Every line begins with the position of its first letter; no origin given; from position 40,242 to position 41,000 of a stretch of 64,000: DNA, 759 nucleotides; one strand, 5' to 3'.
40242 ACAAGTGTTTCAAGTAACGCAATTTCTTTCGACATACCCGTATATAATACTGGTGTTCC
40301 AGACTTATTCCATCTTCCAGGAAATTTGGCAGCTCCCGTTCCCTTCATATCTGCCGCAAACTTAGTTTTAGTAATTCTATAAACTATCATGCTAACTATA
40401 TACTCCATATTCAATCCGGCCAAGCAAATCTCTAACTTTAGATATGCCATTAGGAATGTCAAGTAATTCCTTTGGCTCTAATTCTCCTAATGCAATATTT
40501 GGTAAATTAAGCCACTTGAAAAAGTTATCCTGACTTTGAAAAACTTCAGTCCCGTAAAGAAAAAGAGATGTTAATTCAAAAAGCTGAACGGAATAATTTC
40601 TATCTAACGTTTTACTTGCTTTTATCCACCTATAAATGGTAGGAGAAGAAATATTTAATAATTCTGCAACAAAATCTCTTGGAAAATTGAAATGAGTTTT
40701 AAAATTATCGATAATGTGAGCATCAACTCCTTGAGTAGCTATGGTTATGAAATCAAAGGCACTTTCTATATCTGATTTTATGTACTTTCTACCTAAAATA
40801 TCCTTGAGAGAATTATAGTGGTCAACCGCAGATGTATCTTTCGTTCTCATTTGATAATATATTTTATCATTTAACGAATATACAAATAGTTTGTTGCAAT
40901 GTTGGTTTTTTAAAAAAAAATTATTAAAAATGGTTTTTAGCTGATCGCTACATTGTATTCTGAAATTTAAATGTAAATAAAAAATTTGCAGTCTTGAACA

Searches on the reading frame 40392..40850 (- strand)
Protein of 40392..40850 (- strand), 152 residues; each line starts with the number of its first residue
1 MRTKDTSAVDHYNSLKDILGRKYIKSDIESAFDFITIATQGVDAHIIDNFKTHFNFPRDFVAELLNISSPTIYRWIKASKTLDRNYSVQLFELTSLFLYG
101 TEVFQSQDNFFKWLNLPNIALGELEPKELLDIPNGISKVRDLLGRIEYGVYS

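Call 14: find_encoding_contigs(protein=window:40392-40850:-, flank=4000, max_places=10)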
Protein window:40392-40850:- (152 aa): no gene with exactly this product is on record in the collection.

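Call 15: search_protein_families(library=pfam, proteins=[window:40392-40850:-], max_evalue=0.01)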
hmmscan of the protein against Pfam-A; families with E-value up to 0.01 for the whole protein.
window:40392-40850:- (152 aa): 5 families
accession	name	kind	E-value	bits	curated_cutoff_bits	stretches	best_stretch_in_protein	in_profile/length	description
PF09722.15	Xre_MbcA_ParS_C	-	8e-10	39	24.5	1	101-149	3-51/51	Antitoxin Xre/MbcA/ParS C-terminal toxin-binding domain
PF20432.4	Xre-like-HTH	-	2.5e-05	24.9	25.8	1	33-89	1-53/63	Antitoxin Xre-like helix-turn-helix domain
PF12728.13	HTH_17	-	0.00023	21.8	27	1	61-78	7-24/51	Helix-turn-helix domain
PF13384.12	HTH_23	-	0.00071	19.8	24.6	1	61-79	23-41/50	Homeodomain-like domain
PF13309.12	HTH_22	-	0.0026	18.2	29.6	0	59-76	45-62/63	HTH domain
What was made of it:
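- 40392..40850 (-): Xre/MbcA/ParS-type antitoxin gene. It is the gene whose start faces the box-1 side of the array. Pfam PF09722 and PF20432 (call 15)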

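Call 64: find_homologous_proteins(query=window:40392-40850:-, max_evalue=1e-10)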
Query window:40392-40850:- (152 aa): 387 proteins with E <= 1e-10 among 412 candidates; the best 120 are listed.
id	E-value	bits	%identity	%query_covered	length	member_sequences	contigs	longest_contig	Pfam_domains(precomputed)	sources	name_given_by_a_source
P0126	7.7e-88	310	91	100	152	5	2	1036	PF09722.16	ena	-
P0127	1.6e-83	296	87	100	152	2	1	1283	PF09722.16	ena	-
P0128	2.8e-81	289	84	100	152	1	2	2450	PF09722.16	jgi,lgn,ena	-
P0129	2.9e-80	286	84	100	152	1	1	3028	PF20432.5,PF09722.16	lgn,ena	-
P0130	5.4e-80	285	86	97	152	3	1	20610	PF09722.16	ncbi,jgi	jgi:putative toxin-antitoxin system antitoxin component (TIGR02293 family)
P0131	6.9e-80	284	86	100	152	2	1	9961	PF09722.16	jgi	-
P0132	3.7e-77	276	80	100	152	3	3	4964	PF09722.16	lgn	-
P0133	1.3e-73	264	78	100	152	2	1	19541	PF09722.16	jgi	-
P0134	4.0e-72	259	76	100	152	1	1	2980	PF09722.16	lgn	-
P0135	1.4e-69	251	74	100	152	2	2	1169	PF09722.16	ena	-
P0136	2.8e-69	250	74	100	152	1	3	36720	PF09722.16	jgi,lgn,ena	-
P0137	4.1e-69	249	74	100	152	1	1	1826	PF09722.16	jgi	jgi:putative toxin-antitoxin system antitoxin component (TIGR02293 family)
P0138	1.4e-67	244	72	100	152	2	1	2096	PF12728.14,PF09722.16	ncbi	-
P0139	4.5e-67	243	72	100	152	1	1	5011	PF12728.14,PF09722.16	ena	-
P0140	5.1e-67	243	71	100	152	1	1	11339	PF12728.14,PF20432.5,PF09722.16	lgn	-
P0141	5.5e-67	243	73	96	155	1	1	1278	PF09722.16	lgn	-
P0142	1.1e-66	241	70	100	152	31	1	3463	PF09722.16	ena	-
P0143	3.9e-66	240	68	98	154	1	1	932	PF09722.16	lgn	-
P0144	1.1e-65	238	67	100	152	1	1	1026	PF09722.16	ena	-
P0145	1.2e-65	238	68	98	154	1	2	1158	PF09722.16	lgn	-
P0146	2.1e-65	237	69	100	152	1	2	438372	PF09722.16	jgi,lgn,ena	-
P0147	2.4e-65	237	66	100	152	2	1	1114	PF09722.16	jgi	jgi:putative toxin-antitoxin system antitoxin component (TIGR02293 family)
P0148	3.7e-65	237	71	97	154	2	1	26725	PF09722.16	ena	-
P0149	4.6e-65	236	72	95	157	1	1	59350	PF09722.16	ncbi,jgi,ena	-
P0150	6.7e-65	236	71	96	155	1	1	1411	PF09722.16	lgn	-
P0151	1.2e-64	235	68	100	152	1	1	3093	PF09722.16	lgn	-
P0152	2.1e-64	234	67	99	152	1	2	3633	PF09722.16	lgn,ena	-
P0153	2.4e-64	234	70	95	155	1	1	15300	PF09722.16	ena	-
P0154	3.1e-64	234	68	100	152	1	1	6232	PF09722.16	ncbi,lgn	ncbi:MAG: antitoxin Xre/MbcA/ParS toxin-binding domain-containing protein [Flavobacterium sp.]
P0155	3.1e-64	234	68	100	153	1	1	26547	PF20432.5,PF09722.16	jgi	-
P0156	3.1e-64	234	70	96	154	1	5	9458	PF09722.16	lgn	-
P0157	3.6e-64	233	71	96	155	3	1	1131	PF09722.16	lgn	-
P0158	3.7e-64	233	71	93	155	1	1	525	PF09722.16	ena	-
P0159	5.2e-64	233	68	97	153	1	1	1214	PF20432.5,PF09722.16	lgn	-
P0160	5.3e-64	233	66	100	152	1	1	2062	PF09722.16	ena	-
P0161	6.4e-64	233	70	100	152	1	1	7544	PF09722.16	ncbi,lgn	ncbi:MAG: antitoxin Xre/MbcA/ParS toxin-binding domain-containing protein [Saprospiraceae bacterium]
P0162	6.5e-64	233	66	100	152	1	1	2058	PF09722.16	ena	-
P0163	7.5e-64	232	66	100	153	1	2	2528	PF12728.14,PF20432.5,PF09722.16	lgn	-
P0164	9.0e-64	232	68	100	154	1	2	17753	PF09722.16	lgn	-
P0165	9.4e-64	232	68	100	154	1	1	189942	PF09722.16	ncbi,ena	-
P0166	9.6e-64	232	67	100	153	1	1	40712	PF20432.5,PF09722.16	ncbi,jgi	-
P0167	1.1e-63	232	69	98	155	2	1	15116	PF09722.16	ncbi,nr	ncbi:MAG: DUF2384 domain-containing protein [Balneolaceae bacterium]|nr:MAG: DUF2384 domain-containi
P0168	1.1e-63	232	68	96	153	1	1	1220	PF12728.14,PF20432.5,PF09722.16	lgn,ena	-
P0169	1.1e-63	232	68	100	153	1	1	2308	PF20432.5,PF09722.16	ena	-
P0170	1.2e-63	232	64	100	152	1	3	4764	PF09722.16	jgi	-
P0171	1.7e-63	231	70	93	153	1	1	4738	PF20432.5,PF09722.16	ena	-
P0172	2.8e-63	230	70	98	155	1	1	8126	PF20432.5,PF09722.16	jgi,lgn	-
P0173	2.8e-63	230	66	100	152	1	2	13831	PF12728.14,PF20432.5,PF09722.16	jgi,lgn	jgi:putative toxin-antitoxin system antitoxin component (TIGR02293 family)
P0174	2.9e-63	230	67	97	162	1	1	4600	PF09722.16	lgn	-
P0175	4.1e-63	230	67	98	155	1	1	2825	PF09722.16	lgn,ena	-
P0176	4.1e-63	230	64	100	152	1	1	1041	PF09722.16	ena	-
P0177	4.8e-63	230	65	100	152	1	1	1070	PF12728.14,PF20432.5,PF09722.16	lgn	-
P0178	4.9e-63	230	68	100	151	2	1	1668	PF09722.16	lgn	-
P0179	5.3e-63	230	72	96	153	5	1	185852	PF20432.5,PF13518.13,PF09722.16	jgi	jgi:putative toxin-antitoxin system antitoxin component (TIGR02293 family)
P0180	5.4e-63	230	68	100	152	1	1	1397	PF20432.5,PF09722.16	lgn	-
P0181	5.8e-63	229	68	99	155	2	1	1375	PF09722.16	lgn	-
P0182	6.1e-63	229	70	93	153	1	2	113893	PF20432.5,PF09722.16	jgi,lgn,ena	-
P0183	6.3e-63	229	69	99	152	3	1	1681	PF09722.16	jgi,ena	-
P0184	6.5e-63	229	70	93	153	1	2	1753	PF20432.5,PF09722.16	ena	-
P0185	6.9e-63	229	66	100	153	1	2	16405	PF09722.16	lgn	-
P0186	8.7e-63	229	66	99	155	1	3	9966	PF09722.16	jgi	jgi:putative toxin-antitoxin system antitoxin component (TIGR02293 family)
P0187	9.2e-63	229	64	100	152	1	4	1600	PF12728.14,PF13384.13,PF20432.5,PF09722.16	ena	-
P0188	9.5e-63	229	68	98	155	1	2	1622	PF20432.5,PF09722.16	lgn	-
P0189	1.1e-62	229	68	99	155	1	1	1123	PF09722.16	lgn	-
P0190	1.2e-62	228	67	100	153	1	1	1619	PF12728.14,PF20432.5,PF09722.16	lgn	-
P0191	1.4e-62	228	65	100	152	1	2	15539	PF12728.14,PF20432.5,PF09722.16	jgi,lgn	jgi:putative toxin-antitoxin system antitoxin component (TIGR02293 family)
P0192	1.4e-62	228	69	96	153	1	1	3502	PF09722.16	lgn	-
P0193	1.5e-62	228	69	96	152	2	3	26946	PF09722.16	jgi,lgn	jgi:putative toxin-antitoxin system antitoxin component (TIGR02293 family)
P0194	1.6e-62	228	70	95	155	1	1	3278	PF09722.16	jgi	-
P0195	1.6e-62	228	68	98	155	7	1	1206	PF20432.5,PF09722.16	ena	-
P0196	1.8e-62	228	68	97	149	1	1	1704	PF20432.5,PF09722.16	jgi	jgi:putative toxin-antitoxin system antitoxin component (TIGR02293 family)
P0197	2.0e-62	228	67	96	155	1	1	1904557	PF09722.16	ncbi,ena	-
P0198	2.3e-62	227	70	93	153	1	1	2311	PF20432.5,PF09722.16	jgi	-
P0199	2.5e-62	227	69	96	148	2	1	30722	PF09722.16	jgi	jgi:putative toxin-antitoxin system antitoxin component (TIGR02293 family)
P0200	2.5e-62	227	66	100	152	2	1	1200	PF12728.14,PF13384.13,PF20432.5,PF09722.16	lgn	-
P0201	2.5e-62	227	66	99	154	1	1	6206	PF09722.16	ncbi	-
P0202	2.6e-62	227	67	97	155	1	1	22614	PF09722.16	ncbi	ncbi:MAG: antitoxin Xre/MbcA/ParS toxin-binding domain-containing protein [Saprospiraceae bacterium]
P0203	3.0e-62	227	68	99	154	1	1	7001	PF20432.5,PF09722.16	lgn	-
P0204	3.1e-62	227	69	96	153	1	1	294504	PF09722.16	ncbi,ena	-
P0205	3.7e-62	227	66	100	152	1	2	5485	PF09722.16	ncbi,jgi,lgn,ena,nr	ncbi:MAG TPA: antitoxin Xre/MbcA/ParS toxin-binding domain-containing protein [Bacteroidia bacterium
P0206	4.3e-62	227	70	93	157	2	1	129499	PF12728.14,PF20432.5,PF09722.16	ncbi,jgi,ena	-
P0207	4.6e-62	227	68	96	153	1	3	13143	PF20432.5,PF09722.16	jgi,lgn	jgi:putative toxin-antitoxin system antitoxin component (TIGR02293 family)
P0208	4.7e-62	226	68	98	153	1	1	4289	PF20432.5,PF09722.16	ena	-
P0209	5.4e-62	226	65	97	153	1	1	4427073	PF12728.14,PF20432.5,PF09722.16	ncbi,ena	-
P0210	5.4e-62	226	68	96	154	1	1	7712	PF09722.16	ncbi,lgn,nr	ncbi:MAG: antitoxin Xre/MbcA/ParS toxin-binding domain-containing protein [Bacteroidota bacterium]|n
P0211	5.5e-62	226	68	96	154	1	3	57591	PF20432.5,PF09722.16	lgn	-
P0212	5.7e-62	226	64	100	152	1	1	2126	PF20432.5,PF09722.16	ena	-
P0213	6.5e-62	226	66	100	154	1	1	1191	PF09722.16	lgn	-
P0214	6.8e-62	226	64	99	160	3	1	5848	PF09722.16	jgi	-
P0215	8.9e-62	226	65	100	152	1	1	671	PF09722.16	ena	-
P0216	1.0e-61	225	68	96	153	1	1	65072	PF09722.16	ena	-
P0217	1.0e-61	225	65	98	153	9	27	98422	PF12728.14,PF09722.16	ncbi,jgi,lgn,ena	-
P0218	1.1e-61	225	69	95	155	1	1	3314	PF09722.16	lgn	-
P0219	1.1e-61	225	68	96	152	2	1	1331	PF09722.16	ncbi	-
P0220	1.2e-61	225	66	100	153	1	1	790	PF12728.14,PF20432.5,PF09722.16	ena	-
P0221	1.2e-61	225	64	100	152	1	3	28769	PF09722.16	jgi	jgi:putative toxin-antitoxin system antitoxin component (TIGR02293 family)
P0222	1.3e-61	225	70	93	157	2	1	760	PF12728.14,PF09722.16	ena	-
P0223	1.3e-61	225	67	100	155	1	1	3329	PF09722.16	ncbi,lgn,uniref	ncbi:hypothetical protein MNBD_IGNAVI01-1036 [hydrothermal vent metagenome]|uniref:Antitoxin Xre/Mbc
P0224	1.6e-61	225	64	100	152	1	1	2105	PF20432.5,PF09722.16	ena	-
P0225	1.9e-61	225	66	98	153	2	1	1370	PF09722.16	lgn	-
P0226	1.9e-61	224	67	97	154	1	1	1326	PF09722.16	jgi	jgi:putative toxin-antitoxin system antitoxin component (TIGR02293 family)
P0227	2.0e-61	224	66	96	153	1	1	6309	PF20432.5,PF09722.16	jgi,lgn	jgi:putative toxin-antitoxin system antitoxin component (TIGR02293 family)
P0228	2.0e-61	224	68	96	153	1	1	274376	PF12728.14,PF20432.5,PF09722.16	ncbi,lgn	-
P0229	2.0e-61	224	65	99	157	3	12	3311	PF12728.14,PF09722.16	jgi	jgi:putative toxin-antitoxin system antitoxin component (TIGR02293 family)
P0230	2.1e-61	224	68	100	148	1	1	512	PF09722.16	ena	-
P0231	2.7e-61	224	65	100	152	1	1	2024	PF12728.14,PF20432.5,PF09722.16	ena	-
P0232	3.3e-61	224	66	96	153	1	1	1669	PF20432.5,PF09722.16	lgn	-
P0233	4.9e-61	223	66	96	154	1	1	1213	PF09722.16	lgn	-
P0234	5.3e-61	223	64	98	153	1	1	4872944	PF20432.5,PF09722.16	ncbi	-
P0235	5.5e-61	223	69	96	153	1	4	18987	PF12728.14,PF20432.5,PF09722.16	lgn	-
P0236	5.5e-61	223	64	100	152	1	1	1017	PF12728.14,PF20432.5,PF09722.16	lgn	-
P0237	5.6e-61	223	68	93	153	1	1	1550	PF09722.16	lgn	-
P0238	6.7e-61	223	66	99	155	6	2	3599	PF09722.16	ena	-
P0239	7.0e-61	223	64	100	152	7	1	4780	PF20432.5,PF09722.16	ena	-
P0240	7.7e-61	223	64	100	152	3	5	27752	PF09722.16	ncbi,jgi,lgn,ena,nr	ncbi:MAG: hypothetical protein B6D64_01210 [Bacteroidetes bacterium 4484_276]|nr:MAG: hypothetical p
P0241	8.5e-61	222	67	98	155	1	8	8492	PF20432.5,PF09722.16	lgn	-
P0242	8.6e-61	222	65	99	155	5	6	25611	PF09722.16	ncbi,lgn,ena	-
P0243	1.0e-60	222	65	96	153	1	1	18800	PF20432.5,PF09722.16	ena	-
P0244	1.1e-60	222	67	93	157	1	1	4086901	PF12728.14,PF20432.5,PF09722.16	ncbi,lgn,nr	ncbi:MAG: antitoxin Xre/MbcA/ParS toxin-binding domain-containing protein [Bacteroidota bacterium]|n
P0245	1.1e-60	222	68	99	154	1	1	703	PF09722.16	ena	-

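Call 65: find_encoding_contigs(protein=P0130, flank=4000, max_places=3)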
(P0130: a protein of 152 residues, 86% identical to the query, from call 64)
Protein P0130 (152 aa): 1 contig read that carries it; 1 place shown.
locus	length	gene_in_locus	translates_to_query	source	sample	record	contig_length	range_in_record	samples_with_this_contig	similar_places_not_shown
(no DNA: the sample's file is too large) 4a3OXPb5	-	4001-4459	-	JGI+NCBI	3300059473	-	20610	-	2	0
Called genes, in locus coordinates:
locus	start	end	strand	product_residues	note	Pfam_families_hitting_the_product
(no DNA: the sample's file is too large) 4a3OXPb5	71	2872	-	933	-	PF00082:Peptidase_S8, PF18962:Por_Secre_tail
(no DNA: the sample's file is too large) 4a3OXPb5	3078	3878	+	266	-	PF01381:HTH_3, PF12844:HTH_19, PF13560:HTH_31, PF00717:Peptidase_S24 (weak)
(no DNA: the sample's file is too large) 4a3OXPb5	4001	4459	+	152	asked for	PF09722:Xre_MbcA_ParS_C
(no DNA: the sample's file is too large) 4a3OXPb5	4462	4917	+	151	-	PF08808:RES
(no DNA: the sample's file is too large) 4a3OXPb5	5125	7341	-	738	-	PF04231:Endonuclease_1, PF18962:Por_Secre_tail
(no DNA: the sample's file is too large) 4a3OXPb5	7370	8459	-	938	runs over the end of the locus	PF13620:CarboxypepD_reg, PF13715:CarbopepD_reg_2, PF08308:PEGA (weak), PF07715:Plug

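Call 66: find_encoding_contigs(protein=P0131, flank=4000, max_places=3)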
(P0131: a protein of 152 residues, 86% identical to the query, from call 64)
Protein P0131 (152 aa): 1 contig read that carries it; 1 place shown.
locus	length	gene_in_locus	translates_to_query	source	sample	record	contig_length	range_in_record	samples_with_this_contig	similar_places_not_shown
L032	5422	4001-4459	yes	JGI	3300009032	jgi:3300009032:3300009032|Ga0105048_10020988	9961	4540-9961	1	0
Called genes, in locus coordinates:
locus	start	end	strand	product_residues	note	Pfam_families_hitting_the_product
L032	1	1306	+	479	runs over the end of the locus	PF01943:Polysacc_synt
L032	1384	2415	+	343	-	PF02706:Wzz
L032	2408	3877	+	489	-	PF04932:Wzy_C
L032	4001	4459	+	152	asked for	PF09722:Xre_MbcA_ParS_C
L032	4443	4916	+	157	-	PF08808:RES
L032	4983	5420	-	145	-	?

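Call 67: find_encoding_contigs(protein=P0129, flank=4000, max_places=3)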
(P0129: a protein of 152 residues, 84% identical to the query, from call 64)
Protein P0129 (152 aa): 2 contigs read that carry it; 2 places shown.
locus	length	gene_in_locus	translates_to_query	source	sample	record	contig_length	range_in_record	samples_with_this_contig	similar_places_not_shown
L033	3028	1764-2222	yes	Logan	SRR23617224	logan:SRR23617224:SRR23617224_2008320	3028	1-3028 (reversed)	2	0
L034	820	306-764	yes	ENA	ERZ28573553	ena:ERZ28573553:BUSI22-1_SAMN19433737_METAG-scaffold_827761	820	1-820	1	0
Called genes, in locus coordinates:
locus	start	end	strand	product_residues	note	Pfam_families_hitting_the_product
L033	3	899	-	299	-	?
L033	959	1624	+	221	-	PF13847:Methyltransf_31 (weak), PF02390:Methyltransf_4, PF13649:Methyltransf_25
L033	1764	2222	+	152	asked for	PF20432:Xre-like-HTH (faint), PF09722:Xre_MbcA_ParS_C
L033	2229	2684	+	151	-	PF08808:RES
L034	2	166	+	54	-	?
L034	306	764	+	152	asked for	PF20432:Xre-like-HTH (faint), PF09722:Xre_MbcA_ParS_C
